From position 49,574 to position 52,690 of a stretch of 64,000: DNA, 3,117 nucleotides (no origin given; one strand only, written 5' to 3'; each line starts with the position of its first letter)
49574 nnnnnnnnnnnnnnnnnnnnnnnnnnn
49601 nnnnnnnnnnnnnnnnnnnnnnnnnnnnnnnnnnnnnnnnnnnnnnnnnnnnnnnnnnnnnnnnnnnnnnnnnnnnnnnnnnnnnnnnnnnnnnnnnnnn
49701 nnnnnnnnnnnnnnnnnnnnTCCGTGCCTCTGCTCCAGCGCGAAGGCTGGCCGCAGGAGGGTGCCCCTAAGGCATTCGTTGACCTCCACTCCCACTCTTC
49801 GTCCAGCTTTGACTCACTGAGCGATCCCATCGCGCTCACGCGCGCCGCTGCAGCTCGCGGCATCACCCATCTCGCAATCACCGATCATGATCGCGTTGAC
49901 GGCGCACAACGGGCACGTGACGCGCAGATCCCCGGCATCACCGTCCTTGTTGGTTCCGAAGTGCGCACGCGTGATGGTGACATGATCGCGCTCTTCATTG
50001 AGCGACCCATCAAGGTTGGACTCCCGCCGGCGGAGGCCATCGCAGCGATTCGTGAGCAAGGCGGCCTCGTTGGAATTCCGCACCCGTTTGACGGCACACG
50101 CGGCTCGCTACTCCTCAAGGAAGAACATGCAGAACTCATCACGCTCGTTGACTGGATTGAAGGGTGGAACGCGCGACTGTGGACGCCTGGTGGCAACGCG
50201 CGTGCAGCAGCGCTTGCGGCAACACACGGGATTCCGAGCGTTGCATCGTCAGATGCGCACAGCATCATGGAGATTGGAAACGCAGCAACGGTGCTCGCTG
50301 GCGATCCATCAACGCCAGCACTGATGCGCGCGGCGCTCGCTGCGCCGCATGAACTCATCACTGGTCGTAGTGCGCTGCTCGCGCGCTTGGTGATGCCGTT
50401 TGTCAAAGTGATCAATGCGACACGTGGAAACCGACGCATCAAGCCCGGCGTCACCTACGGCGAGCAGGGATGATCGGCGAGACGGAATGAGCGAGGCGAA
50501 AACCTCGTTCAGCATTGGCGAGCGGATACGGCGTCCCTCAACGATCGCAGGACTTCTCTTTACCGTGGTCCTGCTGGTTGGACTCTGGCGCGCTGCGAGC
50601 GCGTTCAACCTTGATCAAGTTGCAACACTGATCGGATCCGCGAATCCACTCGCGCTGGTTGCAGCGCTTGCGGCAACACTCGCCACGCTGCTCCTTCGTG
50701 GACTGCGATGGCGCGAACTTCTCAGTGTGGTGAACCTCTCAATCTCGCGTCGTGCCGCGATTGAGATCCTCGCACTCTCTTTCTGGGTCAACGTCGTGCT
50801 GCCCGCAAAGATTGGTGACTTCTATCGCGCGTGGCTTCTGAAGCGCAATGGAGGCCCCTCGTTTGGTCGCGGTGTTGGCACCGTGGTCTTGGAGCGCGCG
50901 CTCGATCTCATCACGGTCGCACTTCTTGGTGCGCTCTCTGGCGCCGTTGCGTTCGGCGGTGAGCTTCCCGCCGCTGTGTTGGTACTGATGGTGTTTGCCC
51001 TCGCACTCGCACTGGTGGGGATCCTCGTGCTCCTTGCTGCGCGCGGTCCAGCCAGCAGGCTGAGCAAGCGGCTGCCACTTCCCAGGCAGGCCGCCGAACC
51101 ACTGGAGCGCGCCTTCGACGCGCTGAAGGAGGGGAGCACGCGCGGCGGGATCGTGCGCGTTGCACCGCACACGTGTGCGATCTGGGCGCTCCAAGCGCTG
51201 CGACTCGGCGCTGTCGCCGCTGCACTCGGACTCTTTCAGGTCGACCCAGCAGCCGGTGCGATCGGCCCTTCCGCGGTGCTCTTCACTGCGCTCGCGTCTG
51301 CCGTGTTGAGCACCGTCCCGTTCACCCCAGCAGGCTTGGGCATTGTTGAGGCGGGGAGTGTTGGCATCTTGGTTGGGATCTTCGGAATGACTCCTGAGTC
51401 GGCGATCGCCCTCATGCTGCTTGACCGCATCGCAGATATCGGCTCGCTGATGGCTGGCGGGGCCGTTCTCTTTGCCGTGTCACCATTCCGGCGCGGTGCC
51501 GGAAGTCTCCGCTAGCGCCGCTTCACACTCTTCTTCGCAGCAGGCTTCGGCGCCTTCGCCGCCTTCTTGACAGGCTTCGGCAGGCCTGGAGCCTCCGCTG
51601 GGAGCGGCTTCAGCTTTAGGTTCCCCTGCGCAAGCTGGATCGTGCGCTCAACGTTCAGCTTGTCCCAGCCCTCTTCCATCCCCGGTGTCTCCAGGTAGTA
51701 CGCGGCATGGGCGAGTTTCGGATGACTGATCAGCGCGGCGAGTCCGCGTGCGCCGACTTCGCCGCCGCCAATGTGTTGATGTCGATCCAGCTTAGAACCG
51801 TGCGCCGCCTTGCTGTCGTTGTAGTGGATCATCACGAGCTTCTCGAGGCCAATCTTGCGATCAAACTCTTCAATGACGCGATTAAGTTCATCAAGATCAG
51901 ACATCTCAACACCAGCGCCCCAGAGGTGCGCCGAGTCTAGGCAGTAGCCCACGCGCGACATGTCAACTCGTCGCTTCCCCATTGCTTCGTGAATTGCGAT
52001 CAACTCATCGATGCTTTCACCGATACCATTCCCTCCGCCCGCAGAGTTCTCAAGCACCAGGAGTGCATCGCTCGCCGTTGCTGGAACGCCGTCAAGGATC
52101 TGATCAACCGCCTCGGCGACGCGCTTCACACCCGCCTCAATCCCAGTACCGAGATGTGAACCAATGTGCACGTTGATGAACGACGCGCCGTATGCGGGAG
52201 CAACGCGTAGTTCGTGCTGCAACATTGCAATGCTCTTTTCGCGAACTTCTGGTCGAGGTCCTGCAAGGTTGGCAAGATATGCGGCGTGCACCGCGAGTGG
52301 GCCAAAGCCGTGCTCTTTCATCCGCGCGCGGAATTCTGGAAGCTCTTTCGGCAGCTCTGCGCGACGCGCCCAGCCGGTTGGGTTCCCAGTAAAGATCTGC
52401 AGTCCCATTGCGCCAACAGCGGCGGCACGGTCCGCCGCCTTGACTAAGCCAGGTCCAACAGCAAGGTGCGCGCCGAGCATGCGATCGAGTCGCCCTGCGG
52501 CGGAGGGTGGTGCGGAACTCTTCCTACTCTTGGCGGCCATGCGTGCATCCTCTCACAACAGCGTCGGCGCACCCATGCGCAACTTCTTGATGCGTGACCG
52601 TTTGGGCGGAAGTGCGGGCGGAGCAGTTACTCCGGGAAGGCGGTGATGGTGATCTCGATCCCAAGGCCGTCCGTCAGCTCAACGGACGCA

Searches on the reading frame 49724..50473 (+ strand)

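Call 64: search_protein_families(library=pfam, proteins=[window:49724-50473:+], max_evalue=0.00001)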
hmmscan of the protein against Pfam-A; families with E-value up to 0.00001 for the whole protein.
window:49724-50473:+ (249 aa): 2 families
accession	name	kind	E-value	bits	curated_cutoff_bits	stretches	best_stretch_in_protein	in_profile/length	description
PF13263.12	PHP_C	-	1.6e-11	44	21.3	1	158-205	4-51/56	PHP-associated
PF02811.25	PHP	-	1.2e-08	35.9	26.4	1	20-83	1-66/164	PHP domain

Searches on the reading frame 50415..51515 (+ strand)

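Call 64: search_protein_families(library=pfam, proteins=[window:50415-51515:+], max_evalue=0.00001)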
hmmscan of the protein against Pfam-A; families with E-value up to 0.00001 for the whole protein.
window:50415-51515:+ (366 aa): 1 family
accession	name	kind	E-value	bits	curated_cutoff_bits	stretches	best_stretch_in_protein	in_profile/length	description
PF03706.18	LPG_synthase_TM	-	2.9e-41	142.3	33.4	1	46-344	4-297/302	Lysylphosphatidylglycerol synthase TM region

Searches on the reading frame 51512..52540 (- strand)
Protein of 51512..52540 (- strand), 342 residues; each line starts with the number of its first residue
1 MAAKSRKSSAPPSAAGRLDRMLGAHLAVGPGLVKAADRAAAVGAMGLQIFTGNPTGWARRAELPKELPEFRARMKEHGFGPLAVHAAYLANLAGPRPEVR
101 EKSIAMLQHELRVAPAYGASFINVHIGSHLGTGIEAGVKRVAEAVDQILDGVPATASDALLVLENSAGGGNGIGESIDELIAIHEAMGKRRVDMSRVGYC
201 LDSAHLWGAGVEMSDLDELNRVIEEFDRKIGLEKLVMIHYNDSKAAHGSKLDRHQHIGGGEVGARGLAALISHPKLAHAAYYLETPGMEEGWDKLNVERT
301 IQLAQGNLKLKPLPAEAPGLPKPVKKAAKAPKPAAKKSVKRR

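Call 64: search_protein_families(library=pfam, proteins=[window:51512-52540:-], max_evalue=0.00001)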
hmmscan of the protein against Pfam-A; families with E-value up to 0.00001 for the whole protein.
window:51512-52540:- (342 aa): 1 family
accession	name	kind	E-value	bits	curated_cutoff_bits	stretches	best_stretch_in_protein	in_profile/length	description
PF01261.30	AP_endonuc_2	-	1.6e-38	133.2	31.1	1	37-292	2-239/249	Xylose isomerase-like TIM barrel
